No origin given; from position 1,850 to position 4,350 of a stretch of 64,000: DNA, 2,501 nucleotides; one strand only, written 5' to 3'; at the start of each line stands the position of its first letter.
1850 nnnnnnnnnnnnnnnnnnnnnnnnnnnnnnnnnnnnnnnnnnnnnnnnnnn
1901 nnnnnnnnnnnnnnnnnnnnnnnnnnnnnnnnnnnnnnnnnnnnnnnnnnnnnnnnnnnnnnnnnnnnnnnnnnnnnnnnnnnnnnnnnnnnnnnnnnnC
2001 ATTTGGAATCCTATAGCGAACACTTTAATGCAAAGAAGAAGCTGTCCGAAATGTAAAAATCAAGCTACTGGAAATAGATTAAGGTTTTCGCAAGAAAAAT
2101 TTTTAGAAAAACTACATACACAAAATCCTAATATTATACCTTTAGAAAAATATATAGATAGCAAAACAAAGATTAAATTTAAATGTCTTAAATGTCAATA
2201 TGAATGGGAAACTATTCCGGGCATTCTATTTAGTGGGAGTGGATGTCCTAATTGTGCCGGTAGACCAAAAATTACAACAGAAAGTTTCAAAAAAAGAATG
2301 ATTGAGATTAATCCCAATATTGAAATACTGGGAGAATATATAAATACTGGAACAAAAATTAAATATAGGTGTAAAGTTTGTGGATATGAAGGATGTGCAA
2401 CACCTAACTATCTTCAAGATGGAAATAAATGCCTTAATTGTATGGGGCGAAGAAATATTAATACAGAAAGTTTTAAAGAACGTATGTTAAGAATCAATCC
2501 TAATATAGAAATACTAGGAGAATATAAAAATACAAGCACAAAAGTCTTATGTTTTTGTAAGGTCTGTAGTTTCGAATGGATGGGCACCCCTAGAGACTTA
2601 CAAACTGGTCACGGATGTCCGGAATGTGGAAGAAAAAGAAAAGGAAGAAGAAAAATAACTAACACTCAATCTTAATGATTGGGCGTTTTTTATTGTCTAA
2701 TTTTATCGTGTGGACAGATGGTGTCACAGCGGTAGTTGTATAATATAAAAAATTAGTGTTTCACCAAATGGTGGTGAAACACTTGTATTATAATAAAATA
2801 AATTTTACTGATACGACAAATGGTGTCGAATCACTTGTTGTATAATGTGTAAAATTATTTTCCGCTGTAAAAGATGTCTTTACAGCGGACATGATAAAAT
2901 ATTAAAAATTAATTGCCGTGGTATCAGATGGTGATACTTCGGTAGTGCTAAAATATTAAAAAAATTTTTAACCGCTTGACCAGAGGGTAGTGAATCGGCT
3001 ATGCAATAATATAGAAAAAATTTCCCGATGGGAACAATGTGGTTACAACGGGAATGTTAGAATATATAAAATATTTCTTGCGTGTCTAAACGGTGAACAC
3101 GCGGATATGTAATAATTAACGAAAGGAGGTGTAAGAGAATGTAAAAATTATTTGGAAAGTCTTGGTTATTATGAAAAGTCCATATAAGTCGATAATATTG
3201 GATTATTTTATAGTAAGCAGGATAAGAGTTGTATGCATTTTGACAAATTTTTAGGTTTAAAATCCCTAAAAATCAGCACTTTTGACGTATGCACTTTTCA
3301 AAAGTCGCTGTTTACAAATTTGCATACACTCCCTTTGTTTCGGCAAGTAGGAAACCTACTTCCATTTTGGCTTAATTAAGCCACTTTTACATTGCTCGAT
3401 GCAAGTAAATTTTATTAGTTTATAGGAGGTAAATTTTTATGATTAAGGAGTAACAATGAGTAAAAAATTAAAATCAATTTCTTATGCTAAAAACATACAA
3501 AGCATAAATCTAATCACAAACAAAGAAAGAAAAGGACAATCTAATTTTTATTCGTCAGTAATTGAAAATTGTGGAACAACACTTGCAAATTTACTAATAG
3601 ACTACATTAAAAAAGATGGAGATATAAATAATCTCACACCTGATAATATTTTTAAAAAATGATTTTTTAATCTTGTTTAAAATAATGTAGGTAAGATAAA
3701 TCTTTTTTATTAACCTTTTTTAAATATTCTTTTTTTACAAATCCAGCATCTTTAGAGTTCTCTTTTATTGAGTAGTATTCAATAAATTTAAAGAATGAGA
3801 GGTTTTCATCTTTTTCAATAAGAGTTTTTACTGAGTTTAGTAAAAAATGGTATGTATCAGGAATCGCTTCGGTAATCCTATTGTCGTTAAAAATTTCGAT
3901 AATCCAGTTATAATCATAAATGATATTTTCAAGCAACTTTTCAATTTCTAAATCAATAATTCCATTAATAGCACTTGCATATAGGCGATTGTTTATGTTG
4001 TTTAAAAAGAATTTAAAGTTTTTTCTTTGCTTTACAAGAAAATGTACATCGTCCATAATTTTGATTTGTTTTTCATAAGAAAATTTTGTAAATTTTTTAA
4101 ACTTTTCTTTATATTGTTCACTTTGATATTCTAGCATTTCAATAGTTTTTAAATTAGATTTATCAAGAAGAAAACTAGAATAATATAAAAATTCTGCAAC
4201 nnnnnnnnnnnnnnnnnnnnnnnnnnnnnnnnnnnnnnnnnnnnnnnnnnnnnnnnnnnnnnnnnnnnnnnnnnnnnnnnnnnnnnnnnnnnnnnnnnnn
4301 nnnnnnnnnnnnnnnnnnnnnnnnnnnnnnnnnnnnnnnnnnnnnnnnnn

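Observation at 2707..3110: Eight-unit tandem array of covarying hairpins with a conserved loop and a phased -10-like A-tract linker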

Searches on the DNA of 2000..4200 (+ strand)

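Call 4: search_rna_families(source=window, start=2000, end=4200, threshold=evalue, max_evalue=10, show_alignments=3)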
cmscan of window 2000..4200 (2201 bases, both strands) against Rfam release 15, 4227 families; matches with E-value up to 10: 11.
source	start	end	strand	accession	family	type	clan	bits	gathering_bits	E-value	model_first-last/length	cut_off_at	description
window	2689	2788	+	RF00401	SNORA20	Gene; snRNA; snoRNA; HACA-box;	CL00030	27.9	60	0.084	1-128/128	no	Small nucleolar RNA SNORA20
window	3237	3321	+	RF02425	SpF01_sRNA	Gene; sRNA;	-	27.7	55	0.38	1-80/80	no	Streptococcus sRNA SpF01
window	3753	3798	+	RF01711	Lnt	Cis-reg;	-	21.8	55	3.4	1-63/63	no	Lnt RNA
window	3140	3204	+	RF02307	TtnuCD33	Gene; snRNA; snoRNA; CD-box;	-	21.3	80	5.7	1-74/74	no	Tetrahymena snoRNA TtnuCD33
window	2405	2426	-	RF00196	AMV_RNA1_SL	Cis-reg;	-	21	60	2.4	1-35/35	no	Alfalfa mosaic virus RNA 1 5' UTR stem-loop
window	2411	2471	+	RF00086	SNORD27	Gene; snRNA; snoRNA; CD-box;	-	18.6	52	10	1-71/71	no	Small nucleolar RNA SNORD27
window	2755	2858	+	RF02527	SSRC38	Gene; sRNA;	-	18.5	80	3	1-166/166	no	Streptococcus sRNA SSRC38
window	3391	3470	+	RF01433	snoR137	Gene; snRNA; snoRNA; HACA-box;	-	18.2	44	5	1-146/146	no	small nucleolar RNA snoR137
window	2693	2778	-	RF03020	RT-17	Gene; sRNA;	-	16.6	40.4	8.3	1-95/95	no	RT-17 RNA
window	3828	3843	+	RF00722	mir-451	Gene; miRNA;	-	15.3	66.5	9.3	28-43/71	no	mir-451 microRNA precursor family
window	2755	2919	-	RF01822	RsaJ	Gene; sRNA;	-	14.3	100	2.3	1-287/287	no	RNA Staph. aureus A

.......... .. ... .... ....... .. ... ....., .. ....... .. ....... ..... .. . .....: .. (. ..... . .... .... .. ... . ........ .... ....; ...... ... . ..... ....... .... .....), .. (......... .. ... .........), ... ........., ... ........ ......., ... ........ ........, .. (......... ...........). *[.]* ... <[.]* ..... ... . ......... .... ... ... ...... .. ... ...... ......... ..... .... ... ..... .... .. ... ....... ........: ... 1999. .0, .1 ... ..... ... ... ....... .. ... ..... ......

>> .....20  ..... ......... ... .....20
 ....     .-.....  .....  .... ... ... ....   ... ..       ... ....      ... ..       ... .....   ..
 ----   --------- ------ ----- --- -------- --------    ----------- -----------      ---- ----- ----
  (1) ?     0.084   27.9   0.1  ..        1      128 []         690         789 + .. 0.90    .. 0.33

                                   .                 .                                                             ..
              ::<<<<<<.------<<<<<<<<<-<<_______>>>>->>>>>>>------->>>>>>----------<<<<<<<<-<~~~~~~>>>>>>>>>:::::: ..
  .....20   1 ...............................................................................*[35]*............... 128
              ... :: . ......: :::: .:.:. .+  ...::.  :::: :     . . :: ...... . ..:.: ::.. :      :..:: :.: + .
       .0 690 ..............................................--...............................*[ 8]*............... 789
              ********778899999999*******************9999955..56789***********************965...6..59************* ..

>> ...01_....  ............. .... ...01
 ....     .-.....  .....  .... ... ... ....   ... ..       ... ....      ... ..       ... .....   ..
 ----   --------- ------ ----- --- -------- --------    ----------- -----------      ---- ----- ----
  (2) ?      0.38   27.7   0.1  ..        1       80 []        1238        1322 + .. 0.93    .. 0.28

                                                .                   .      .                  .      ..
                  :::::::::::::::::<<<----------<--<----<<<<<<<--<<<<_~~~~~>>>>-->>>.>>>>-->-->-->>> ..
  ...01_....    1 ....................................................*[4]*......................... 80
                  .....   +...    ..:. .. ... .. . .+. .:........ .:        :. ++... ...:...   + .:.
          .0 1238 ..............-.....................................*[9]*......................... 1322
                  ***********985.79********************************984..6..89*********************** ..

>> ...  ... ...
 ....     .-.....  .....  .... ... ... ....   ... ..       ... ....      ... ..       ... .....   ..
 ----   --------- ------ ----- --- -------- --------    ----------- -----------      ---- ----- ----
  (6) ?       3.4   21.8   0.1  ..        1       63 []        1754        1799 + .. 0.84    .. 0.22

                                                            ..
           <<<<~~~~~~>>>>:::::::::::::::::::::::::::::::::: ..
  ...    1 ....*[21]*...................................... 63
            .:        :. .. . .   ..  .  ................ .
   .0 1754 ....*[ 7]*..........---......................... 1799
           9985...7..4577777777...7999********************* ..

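Call 11: search_dna_similar(query=window:2600-3700:+, collection=plasmids, mode=distant)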
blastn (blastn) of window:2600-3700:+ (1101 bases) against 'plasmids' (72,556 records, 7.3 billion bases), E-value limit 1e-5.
No match.

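Call 12: search_dna_similar(query=window:2600-3700:+, collection=phages, mode=distant)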
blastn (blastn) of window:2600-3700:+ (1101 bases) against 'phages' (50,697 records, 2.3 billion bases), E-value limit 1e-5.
No match.
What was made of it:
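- Tried and rejected: blastn of 2600-3700 against plasmids and phages gave no match (calls 11, 12).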

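Call 29: build_rna_model(alignment_id=A1, structure=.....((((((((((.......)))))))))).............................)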
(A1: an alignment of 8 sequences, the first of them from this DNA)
Model R1 built from alignment A1 (8 sequences, 61 columns); structure: as given.
model positions 52; base pairs 10; branch points 0; effective number of sequences 8; information 0.801 bits per position. Calibrated on 0.2 Mb of random sequence (short: E-values are rough).
structure used (alignment columns):
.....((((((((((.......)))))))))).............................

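Call 30: search_with_rna_model(model_id=R1, sources=[window, L001, L002, L006, L007, L009, L010, L011, L012, L013, L014, L015, L016, L017, L018, L019, L020, L021, L022, L023, L024, L025], max_evalue=10)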
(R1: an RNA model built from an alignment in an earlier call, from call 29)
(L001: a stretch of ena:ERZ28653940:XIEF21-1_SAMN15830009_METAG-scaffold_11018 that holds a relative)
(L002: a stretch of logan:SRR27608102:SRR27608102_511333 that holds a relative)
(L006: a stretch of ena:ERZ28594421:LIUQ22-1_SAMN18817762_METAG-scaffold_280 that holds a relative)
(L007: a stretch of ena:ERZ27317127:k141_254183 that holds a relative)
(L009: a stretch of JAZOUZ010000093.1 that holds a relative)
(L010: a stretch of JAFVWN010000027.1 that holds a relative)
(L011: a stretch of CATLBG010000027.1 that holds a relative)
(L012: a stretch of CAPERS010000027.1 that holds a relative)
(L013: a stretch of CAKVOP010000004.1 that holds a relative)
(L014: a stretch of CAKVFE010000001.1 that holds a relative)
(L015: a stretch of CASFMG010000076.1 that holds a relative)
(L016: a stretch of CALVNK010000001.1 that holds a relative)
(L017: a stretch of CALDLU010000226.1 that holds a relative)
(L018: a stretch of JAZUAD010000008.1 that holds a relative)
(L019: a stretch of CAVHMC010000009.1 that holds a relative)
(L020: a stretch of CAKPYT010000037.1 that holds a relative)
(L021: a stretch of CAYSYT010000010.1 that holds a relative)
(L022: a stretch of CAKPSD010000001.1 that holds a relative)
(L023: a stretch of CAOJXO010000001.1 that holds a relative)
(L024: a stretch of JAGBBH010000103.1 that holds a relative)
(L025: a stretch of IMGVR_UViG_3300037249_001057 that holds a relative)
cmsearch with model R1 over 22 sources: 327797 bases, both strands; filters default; matches with E-value up to 10: 75.
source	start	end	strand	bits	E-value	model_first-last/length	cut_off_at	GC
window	2756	2807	+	58.4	1.7e-08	1-52/52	no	0.25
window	2916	2967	+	57.8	2.3e-08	1-52/52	no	0.33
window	2862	2913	+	56.2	4.7e-08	1-52/52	no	0.29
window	2808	2859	+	55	8.2e-08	1-52/52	no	0.31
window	2972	3023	+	52.2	2.9e-07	1-52/52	no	0.38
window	3025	3076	+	48.8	1.4e-06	1-52/52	no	0.33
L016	7695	7746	+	46.5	3.8e-06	1-52/52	no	0.29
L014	7564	7615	+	41.4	3.9e-05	1-52/52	no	0.42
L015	7358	7409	+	40.3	6.3e-05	1-52/52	no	0.33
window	3080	3129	+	40.3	6.3e-05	1-52/52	no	0.44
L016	7577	7631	+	39.4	9.7e-05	1-52/52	no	0.35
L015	7489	7542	+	38.7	0.00013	1-52/52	no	0.33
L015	7423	7477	+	36.8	0.00031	1-52/52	no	0.36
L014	7279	7329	+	36.2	0.00041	1-52/52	no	0.35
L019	7479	7529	+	36.2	0.00041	1-52/52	no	0.35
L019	7531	7582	+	36.2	0.00041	1-52/52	no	0.27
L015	7610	7663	+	34.9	0.00073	1-52/52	no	0.43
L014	7090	7138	+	34.2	0.001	1-52/52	no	0.33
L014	7223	7278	+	32.9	0.0018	1-52/52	no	0.27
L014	7391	7446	+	32.7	0.002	1-52/52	no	0.27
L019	7591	7646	+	32.7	0.002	1-52/52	no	0.27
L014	7331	7382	+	32.5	0.0022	1-52/52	no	0.29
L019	7295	7341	+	32.1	0.0026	1-52/52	no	0.3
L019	7763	7814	+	32.1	0.0026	1-52/52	no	0.37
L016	7748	7799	+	31.9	0.0028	1-52/52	no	0.5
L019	7423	7478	+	30.2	0.0063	1-52/52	no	0.23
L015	7554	7606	+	27.9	0.017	1-52/52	no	0.36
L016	7635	7671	+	24.2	0.095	1-37/52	no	0.35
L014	7165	7220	+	23.5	0.13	1-52/52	no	0.36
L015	7739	7792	+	23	0.16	1-52/52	no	0.46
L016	2006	2057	+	21.1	0.39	1-52/52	no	0.12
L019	7705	7759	+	21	0.39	1-52/52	no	0.33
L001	342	389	+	20.8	0.44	1-52/52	no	0.21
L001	6749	6821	-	20.8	0.44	1-52/52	no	0.22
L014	7506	7561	+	20.4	0.53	1-52/52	no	0.34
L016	7862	7908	+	19.8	0.7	1-52/52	no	0.43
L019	7365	7420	+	19.6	0.74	1-52/52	no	0.38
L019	7648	7702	+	18.9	1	1-52/52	no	0.31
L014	7448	7502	+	18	1.6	1-52/52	no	0.31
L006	10578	10622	+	18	1.6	1-52/52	no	0.22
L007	4937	4981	+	18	1.6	1-52/52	no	0.22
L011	7828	7877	+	17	2.4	1-52/52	no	0.38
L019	4913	4961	+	16.8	2.7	1-52/52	no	0.18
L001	2542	2580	-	16.7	2.8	1-52/52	no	0.28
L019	5966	6019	+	16.3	3.4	1-52/52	no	0.22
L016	11421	11446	-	16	3.8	1-52/52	no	0.12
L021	5942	5966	+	15.9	4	1-52/52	no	0.16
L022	5402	5454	-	15.8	4.2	1-52/52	no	0.19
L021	5895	5936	-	15.5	4.9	1-52/52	no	0.19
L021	7662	7716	+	15.3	5.2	1-52/52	no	0.25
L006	10688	10731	+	15.2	5.5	1-52/52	no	0.18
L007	5047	5090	+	15.2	5.5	1-52/52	no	0.18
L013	11898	11956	+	15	6.1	1-52/52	no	0.25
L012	2209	2255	-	14.9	6.4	1-52/52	no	0.17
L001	6723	6755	+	14.9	6.4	1-52/52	no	0.18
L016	7557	7603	-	14.8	6.6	1-52/52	no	0.36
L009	9900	9949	+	14.5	7.6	1-52/52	no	0.28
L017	3375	3432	-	14.5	7.7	1-52/52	no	0.28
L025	6498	6560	+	14.5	7.8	1-52/52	no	0.27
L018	1670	1712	-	14.5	7.8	1-52/52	no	0.26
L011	11857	11882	-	14.4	8.1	1-52/52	no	0.15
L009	1482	1513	+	14.3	8.2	1-52/52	no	0.12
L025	12821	12868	+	14.2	8.8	1-52/52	no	0.23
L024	5070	5122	-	14.1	9.1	1-52/52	no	0.26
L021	853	886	-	14.1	9.2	1-52/52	no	0.26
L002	4998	5033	+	14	9.6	1-52/52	no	0.19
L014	14841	14885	-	14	9.8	1-52/52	no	0.31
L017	3827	3850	-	13.9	9.9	1-52/52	no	0.12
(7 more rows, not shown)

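Call 44: search_with_rna_model(model_id=R1, sources=[L026, L027, L028, L029, L030, L031, L032, L011, L013, L012, L020], max_evalue=1)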
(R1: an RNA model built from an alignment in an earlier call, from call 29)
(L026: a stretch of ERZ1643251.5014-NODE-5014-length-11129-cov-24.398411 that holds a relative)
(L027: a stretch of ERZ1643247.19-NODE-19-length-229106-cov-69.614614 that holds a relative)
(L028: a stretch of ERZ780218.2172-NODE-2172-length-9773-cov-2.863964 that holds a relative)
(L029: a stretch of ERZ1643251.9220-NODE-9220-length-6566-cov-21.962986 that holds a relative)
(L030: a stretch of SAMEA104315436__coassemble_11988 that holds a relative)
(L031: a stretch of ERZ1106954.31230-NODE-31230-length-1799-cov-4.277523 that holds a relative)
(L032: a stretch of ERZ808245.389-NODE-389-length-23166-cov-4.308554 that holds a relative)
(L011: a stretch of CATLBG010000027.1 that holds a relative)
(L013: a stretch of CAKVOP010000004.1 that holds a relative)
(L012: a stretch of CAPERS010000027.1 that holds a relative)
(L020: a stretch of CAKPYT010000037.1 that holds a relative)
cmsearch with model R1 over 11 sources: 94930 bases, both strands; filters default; matches with E-value up to 1: 20.
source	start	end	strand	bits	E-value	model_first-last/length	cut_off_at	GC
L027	5150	5203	+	42.3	7.4e-06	1-52/52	no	0.28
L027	4894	4947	+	42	8.4e-06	1-52/52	no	0.3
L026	5145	5198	+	41.7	9.7e-06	1-52/52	no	0.26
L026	4892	4943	+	40.3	1.8e-05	1-52/52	no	0.33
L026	4958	5011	+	38.5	4.2e-05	1-52/52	no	0.33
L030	203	254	+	38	5.1e-05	1-52/52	no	0.37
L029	9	64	+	37.6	6.3e-05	1-52/52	no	0.32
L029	130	183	+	37.4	6.9e-05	1-52/52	no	0.39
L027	5027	5080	+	36.5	0.0001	1-52/52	no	0.35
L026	5080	5133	+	34.9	0.00021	1-52/52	no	0.43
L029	258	311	+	27.4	0.0065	1-52/52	no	0.41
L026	5023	5076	+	27.2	0.0069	1-52/52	no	0.39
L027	5215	5268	+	27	0.0075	1-52/52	no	0.39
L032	3269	3323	+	25.8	0.013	1-52/52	no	0.24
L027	5092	5147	+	24.2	0.027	1-52/52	no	0.39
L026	5209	5262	+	23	0.047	1-52/52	no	0.46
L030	145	200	+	22.6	0.056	1-52/52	no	0.32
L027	4963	5015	+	17.7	0.51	1-52/52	no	0.4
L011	7828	7877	+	17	0.69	1-52/52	no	0.38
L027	4846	4891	+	16.5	0.89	1-52/52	no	0.24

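Call 45: search_with_rna_model(model_id=R1, sources=[window, L014, L015, L016, L019, L026, L027, L029, L030], max_evalue=0.5, make_alignment=true)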
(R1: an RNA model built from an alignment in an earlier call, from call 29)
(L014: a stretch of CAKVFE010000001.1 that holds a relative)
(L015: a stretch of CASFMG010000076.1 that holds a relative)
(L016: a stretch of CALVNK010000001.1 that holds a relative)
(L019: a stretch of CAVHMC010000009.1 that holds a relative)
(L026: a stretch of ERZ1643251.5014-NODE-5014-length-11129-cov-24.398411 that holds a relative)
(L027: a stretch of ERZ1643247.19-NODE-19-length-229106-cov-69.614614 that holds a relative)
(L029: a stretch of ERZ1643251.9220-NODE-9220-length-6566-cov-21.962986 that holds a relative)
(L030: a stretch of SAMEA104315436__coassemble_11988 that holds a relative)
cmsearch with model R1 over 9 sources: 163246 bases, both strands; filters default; matches with E-value up to 0.5: 52.
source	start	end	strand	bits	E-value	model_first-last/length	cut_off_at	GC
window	2756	2807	+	58.4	8.5e-09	1-52/52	no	0.25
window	2916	2967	+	57.8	1.2e-08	1-52/52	no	0.33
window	2862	2913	+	56.2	2.4e-08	1-52/52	no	0.29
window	2808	2859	+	55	4.1e-08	1-52/52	no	0.31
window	2972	3023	+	52.2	1.4e-07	1-52/52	no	0.38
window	3025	3076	+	48.8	6.8e-07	1-52/52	no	0.33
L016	7695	7746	+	46.5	1.9e-06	1-52/52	no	0.29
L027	5150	5203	+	42.3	1.3e-05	1-52/52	no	0.28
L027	4894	4947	+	42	1.4e-05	1-52/52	no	0.3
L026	5145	5198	+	41.7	1.7e-05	1-52/52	no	0.26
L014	7564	7615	+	41.4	1.9e-05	1-52/52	no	0.42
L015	7358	7409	+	40.3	3.1e-05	1-52/52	no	0.33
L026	4892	4943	+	40.3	3.1e-05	1-52/52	no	0.33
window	3080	3129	+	40.3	3.2e-05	1-52/52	no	0.44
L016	7577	7631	+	39.4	4.8e-05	1-52/52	no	0.35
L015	7489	7542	+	38.7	6.4e-05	1-52/52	no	0.33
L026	4958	5011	+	38.5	7.2e-05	1-52/52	no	0.33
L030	203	254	+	38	8.8e-05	1-52/52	no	0.37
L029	9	64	+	37.6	0.00011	1-52/52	no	0.32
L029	130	183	+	37.4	0.00012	1-52/52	no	0.39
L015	7423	7477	+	36.8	0.00015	1-52/52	no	0.36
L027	5027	5080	+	36.5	0.00018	1-52/52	no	0.35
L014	7279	7329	+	36.2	0.0002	1-52/52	no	0.35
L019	7479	7529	+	36.2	0.0002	1-52/52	no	0.35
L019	7531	7582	+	36.2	0.0002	1-52/52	no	0.27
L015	7610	7663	+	34.9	0.00036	1-52/52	no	0.43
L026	5080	5133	+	34.9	0.00036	1-52/52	no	0.43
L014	7090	7138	+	34.2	0.0005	1-52/52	no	0.33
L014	7223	7278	+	32.9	0.00089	1-52/52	no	0.27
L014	7391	7446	+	32.7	0.001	1-52/52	no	0.27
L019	7591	7646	+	32.7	0.001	1-52/52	no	0.27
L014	7331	7382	+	32.5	0.0011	1-52/52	no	0.29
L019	7295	7341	+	32.1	0.0013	1-52/52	no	0.3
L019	7763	7814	+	32.1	0.0013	1-52/52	no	0.37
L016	7748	7799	+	31.9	0.0014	1-52/52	no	0.5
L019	7423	7478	+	30.2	0.0031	1-52/52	no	0.23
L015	7554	7606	+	27.9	0.0086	1-52/52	no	0.36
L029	258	311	+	27.4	0.011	1-52/52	no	0.41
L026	5023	5076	+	27.2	0.012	1-52/52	no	0.39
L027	5215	5268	+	27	0.013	1-52/52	no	0.39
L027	5092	5147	+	24.2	0.047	1-52/52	no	0.39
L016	7635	7671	+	24.2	0.048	1-37/52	no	0.35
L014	7165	7220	+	23.5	0.064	1-52/52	no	0.36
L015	7739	7792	+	23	0.081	1-52/52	no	0.46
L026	5209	5262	+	23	0.081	1-52/52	no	0.46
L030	145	200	+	22.6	0.097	1-52/52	no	0.32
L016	2006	2057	+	21.1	0.19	1-52/52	no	0.12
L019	7705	7759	+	21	0.2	1-52/52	no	0.33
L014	7506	7561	+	20.4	0.26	1-52/52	no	0.34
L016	7862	7908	+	19.8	0.35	1-52/52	no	0.43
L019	7365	7420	+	19.6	0.37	1-52/52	no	0.38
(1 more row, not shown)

Alignment A4: 52 matches aligned to the model, 99 columns, each read 5' to 3' on its own strand. Consensus structure (alignment columns), stored with it:
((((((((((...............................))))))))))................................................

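Call 57: search_with_rna_model(model_id=R1, sources=[L035, L036, L037, L038, L039, L040, L041, L042], max_evalue=1)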
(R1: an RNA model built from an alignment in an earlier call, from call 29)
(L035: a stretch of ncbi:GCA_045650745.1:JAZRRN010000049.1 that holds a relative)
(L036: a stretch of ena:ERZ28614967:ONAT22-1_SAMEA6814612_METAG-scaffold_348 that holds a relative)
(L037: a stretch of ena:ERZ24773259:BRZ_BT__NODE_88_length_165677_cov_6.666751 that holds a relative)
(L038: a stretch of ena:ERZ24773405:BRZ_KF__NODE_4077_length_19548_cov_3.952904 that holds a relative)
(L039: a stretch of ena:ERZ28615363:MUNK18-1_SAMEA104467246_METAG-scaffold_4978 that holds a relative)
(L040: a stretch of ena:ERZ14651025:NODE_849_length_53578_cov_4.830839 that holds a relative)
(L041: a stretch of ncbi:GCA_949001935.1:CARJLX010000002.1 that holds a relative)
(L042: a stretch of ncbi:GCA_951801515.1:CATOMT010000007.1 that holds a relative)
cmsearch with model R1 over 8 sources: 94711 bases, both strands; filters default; matches with E-value up to 1: 15.
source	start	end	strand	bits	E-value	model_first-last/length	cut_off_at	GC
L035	6867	6919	+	37.7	5.9e-05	1-52/52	no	0.4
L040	6827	6878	+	34.7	0.00023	1-52/52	no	0.38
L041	6827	6878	+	34.7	0.00023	1-52/52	no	0.38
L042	2852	2903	+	34.7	0.00023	1-52/52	no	0.38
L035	6943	6994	+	33.3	0.00044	1-52/52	no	0.35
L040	6760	6811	+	33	0.00051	1-52/52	no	0.38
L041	6760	6811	+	33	0.00051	1-52/52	no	0.38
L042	2785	2836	+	33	0.00051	1-52/52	no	0.38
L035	6755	6808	+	31.8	0.00086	1-52/52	no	0.31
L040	6616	6667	+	25.7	0.014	1-52/52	no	0.44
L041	6616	6667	+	25.7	0.014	1-52/52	no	0.44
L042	2641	2692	+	25.7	0.014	1-52/52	no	0.44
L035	6699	6752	+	23.5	0.037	1-52/52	no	0.31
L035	6810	6865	+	18.3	0.4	1-52/52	no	0.29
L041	10931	10986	+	17.1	0.69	1-52/52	no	0.25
